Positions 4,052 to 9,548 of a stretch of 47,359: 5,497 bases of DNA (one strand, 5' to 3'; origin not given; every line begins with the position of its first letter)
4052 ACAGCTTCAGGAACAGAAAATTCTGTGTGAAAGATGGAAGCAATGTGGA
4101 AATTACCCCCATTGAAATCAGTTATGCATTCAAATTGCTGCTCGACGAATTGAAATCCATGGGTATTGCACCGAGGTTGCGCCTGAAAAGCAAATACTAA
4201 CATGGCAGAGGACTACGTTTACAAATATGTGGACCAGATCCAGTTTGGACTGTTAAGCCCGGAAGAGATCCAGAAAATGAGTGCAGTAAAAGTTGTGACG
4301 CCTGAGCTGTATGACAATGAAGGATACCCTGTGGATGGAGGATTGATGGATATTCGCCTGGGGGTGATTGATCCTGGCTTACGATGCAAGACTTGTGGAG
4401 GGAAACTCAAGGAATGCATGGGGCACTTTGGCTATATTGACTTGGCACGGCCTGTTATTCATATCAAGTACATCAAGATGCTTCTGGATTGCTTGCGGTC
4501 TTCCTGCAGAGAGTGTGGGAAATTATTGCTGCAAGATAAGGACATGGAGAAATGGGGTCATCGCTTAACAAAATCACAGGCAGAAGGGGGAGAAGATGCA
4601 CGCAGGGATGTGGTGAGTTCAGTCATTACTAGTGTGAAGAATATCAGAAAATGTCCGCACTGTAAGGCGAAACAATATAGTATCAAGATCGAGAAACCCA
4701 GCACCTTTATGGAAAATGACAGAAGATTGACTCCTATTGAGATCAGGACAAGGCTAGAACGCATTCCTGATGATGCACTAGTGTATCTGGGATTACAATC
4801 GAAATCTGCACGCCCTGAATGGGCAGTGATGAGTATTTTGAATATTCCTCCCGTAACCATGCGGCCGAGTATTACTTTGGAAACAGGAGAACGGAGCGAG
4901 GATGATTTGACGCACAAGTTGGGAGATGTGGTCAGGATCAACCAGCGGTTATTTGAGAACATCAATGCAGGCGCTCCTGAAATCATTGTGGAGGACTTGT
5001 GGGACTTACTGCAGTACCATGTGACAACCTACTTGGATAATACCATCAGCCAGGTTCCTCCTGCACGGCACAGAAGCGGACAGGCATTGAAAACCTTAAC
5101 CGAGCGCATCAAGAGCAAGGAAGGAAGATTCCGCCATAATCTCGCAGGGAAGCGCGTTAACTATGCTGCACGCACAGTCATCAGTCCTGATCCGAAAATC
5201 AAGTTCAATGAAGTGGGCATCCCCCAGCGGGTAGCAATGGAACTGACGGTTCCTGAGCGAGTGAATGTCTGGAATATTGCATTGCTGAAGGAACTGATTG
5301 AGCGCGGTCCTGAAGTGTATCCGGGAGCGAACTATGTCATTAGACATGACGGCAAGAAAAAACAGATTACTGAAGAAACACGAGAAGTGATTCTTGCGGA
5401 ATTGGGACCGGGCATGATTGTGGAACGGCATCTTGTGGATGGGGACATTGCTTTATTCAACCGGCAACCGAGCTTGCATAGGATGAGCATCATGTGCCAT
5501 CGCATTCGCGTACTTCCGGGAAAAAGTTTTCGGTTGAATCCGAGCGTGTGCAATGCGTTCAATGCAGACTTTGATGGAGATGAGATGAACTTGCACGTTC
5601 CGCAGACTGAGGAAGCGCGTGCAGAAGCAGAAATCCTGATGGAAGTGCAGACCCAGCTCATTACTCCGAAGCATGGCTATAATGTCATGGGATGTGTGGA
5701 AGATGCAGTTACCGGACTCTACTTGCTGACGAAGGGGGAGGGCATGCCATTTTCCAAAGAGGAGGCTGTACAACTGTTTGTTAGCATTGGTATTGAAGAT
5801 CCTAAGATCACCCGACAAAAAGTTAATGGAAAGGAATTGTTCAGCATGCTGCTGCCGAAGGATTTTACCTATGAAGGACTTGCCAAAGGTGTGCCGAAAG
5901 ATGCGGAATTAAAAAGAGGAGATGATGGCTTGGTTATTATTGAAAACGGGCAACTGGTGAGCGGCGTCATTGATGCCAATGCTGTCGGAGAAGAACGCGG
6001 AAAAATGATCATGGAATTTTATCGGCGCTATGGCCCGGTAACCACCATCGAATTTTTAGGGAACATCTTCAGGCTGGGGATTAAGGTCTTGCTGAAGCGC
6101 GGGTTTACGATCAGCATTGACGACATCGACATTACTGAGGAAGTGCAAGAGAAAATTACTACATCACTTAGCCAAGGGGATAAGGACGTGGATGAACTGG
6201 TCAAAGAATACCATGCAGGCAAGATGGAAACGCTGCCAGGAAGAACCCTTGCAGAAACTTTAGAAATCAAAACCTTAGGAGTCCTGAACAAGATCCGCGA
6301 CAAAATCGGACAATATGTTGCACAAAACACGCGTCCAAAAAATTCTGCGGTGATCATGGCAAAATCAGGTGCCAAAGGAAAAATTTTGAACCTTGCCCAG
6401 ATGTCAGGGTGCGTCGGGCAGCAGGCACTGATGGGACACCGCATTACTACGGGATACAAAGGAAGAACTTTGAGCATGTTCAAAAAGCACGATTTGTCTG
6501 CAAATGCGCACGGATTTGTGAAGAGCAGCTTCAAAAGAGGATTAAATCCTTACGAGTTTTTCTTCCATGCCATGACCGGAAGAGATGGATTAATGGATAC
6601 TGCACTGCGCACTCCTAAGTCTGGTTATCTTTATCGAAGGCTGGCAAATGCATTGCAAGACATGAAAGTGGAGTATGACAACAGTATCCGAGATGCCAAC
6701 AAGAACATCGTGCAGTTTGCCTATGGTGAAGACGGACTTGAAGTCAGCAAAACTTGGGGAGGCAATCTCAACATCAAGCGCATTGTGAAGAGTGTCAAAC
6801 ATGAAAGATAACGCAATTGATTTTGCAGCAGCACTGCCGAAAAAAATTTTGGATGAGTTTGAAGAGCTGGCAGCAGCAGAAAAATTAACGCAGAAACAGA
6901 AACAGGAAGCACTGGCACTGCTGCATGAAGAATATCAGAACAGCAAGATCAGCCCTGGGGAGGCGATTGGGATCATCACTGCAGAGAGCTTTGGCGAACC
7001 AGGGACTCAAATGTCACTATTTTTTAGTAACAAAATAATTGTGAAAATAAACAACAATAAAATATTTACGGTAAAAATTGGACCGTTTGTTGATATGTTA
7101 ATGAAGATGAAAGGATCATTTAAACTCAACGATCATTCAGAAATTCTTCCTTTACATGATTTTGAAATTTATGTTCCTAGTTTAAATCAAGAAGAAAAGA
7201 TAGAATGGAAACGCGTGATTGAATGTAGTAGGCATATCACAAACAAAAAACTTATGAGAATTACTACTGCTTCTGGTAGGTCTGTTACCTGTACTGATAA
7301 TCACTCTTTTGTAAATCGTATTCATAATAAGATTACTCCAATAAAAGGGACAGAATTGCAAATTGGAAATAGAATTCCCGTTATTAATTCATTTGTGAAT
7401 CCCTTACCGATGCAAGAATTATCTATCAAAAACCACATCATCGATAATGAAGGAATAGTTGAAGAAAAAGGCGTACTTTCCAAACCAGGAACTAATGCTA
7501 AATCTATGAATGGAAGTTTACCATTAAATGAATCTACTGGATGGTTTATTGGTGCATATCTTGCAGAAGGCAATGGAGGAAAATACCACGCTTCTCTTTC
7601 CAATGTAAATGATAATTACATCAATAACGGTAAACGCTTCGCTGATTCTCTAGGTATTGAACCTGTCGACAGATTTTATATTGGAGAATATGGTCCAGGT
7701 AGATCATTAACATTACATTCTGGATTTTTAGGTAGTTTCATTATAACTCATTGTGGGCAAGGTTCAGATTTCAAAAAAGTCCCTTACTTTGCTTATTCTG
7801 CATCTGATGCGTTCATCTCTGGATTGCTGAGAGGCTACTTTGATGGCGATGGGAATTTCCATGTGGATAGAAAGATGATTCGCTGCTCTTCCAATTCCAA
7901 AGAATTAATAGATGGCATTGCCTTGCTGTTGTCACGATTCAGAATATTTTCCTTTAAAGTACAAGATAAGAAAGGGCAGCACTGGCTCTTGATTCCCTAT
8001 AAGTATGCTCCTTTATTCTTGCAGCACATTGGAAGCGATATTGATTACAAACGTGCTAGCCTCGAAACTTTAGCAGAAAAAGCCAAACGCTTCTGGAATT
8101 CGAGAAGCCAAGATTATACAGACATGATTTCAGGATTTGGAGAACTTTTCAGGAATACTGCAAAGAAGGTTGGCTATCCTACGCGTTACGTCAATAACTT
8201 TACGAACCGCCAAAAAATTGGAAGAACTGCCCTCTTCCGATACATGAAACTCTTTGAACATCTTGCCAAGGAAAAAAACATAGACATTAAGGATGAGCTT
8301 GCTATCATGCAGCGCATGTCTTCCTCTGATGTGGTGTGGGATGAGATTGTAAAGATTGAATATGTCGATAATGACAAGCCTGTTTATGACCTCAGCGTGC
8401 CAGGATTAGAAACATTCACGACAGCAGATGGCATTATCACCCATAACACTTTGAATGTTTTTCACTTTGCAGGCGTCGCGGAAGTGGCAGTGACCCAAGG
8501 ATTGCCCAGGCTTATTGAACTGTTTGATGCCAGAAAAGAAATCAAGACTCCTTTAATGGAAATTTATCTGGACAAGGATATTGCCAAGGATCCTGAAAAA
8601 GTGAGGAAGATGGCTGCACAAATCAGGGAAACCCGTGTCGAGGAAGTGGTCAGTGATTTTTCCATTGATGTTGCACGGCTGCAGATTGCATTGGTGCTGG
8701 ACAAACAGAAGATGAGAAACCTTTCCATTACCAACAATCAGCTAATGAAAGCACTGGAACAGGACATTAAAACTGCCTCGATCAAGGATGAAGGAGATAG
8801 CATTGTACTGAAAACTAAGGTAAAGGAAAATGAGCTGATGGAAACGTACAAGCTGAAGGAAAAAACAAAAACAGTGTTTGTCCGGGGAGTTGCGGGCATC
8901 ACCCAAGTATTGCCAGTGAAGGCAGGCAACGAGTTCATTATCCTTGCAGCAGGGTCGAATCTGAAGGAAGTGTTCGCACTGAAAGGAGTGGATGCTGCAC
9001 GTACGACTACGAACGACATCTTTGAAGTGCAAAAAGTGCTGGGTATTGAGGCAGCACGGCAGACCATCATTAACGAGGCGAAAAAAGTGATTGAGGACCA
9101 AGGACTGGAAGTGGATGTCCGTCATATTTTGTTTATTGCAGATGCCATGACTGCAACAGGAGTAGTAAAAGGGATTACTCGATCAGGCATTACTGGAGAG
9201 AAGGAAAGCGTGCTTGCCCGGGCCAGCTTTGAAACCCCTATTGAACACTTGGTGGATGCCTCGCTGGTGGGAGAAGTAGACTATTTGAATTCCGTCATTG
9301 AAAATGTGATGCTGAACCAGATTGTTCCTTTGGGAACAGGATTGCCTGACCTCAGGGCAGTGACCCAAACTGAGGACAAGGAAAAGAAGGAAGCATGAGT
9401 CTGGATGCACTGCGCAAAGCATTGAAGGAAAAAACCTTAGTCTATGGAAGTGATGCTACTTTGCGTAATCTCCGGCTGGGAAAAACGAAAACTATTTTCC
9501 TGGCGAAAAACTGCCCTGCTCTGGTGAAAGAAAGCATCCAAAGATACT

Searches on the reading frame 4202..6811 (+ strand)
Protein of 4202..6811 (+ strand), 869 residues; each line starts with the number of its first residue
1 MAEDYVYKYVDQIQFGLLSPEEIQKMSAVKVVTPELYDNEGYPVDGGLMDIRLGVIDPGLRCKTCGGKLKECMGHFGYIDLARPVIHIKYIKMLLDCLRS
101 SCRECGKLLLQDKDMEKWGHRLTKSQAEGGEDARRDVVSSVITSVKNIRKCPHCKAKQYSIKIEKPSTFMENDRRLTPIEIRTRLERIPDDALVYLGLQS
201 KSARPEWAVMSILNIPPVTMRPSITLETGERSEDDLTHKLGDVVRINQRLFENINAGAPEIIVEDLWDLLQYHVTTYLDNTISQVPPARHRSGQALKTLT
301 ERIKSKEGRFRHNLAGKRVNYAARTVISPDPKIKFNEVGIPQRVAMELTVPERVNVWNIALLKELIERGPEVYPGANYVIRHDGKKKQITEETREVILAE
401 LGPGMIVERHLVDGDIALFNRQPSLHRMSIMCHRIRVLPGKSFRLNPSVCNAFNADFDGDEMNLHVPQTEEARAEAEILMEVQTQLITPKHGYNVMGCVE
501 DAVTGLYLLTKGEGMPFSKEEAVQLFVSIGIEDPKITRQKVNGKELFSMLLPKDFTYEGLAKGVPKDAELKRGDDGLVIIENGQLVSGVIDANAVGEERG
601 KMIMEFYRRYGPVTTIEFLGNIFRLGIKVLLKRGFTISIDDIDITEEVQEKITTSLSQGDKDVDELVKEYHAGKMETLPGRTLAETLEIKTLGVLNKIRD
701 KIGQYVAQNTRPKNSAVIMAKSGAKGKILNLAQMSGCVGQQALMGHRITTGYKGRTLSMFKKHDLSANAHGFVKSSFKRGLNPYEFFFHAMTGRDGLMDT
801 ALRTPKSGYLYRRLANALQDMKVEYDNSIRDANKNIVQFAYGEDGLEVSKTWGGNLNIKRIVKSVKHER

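Call 82: search_protein_families(library=pfam, proteins=[window:4202-6811:+], max_evalue=0.0001)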
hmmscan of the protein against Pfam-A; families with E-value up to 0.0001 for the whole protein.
window:4202-6811:+ (869 aa): 5 families
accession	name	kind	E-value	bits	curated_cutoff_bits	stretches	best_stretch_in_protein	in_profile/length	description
PF04997.17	RNA_pol_Rpb1_1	-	1.2e-86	291.4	39.7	1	8-314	2-312/312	RNA polymerase Rpb1, domain 1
PF00623.25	RNA_pol_Rpb1_2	-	4.3e-71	239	25.3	1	316-482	1-166/166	RNA polymerase Rpb1, domain 2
PF04983.23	RNA_pol_Rpb1_3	-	4.7e-34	118.1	28.9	1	485-642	1-162/162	RNA polymerase Rpb1, domain 3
PF05000.22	RNA_pol_Rpb1_4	-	7.7e-29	100.2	24.8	1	669-773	3-107/107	RNA polymerase Rpb1, domain 4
PF04998.22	RNA_pol_Rpb1_5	-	3.9e-24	86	28.5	1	780-845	1-66/267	RNA polymerase Rpb1, domain 5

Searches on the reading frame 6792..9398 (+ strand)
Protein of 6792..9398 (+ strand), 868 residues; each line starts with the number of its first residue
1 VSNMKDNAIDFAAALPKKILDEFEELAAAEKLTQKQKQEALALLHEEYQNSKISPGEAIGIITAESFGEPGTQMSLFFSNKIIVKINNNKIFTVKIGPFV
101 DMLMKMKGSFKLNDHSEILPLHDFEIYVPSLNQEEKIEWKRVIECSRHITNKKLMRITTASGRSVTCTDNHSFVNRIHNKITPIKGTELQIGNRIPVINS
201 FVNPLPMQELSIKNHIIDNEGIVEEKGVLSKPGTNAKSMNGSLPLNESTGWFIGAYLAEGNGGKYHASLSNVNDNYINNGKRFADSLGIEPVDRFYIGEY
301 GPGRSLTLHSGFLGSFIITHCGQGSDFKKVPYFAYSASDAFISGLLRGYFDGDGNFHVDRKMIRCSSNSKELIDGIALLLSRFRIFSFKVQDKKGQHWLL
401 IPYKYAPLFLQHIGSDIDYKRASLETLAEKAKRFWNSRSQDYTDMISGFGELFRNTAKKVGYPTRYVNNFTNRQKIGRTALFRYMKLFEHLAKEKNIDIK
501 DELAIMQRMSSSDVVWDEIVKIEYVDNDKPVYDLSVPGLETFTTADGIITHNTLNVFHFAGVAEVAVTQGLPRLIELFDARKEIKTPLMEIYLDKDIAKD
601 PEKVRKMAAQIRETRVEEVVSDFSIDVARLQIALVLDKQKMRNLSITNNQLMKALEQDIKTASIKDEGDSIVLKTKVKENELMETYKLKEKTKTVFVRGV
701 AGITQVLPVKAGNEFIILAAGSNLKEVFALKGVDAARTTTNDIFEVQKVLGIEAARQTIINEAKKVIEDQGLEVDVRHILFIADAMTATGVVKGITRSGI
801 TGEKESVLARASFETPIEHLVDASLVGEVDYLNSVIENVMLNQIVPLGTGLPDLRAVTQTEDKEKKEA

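Call 82: search_protein_families(library=pfam, proteins=[window:6792-9398:+], max_evalue=0.0001)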
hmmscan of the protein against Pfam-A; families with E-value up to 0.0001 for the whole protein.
window:6792-9398:+ (868 aa): 3 families
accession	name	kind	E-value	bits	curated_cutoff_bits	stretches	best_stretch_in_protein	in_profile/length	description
PF04998.22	RNA_pol_Rpb1_5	-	5e-42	144.6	28.5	2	550-807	87-266/267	RNA polymerase Rpb1, domain 5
PF14890.11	Intein_splicing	-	1.3e-18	67.7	35.8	1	123-552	30-155/155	Intein splicing domain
PF14528.11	LAGLIDADG_3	-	3.5e-11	43.6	22.5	1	341-404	2-72/82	LAGLIDADG-like domain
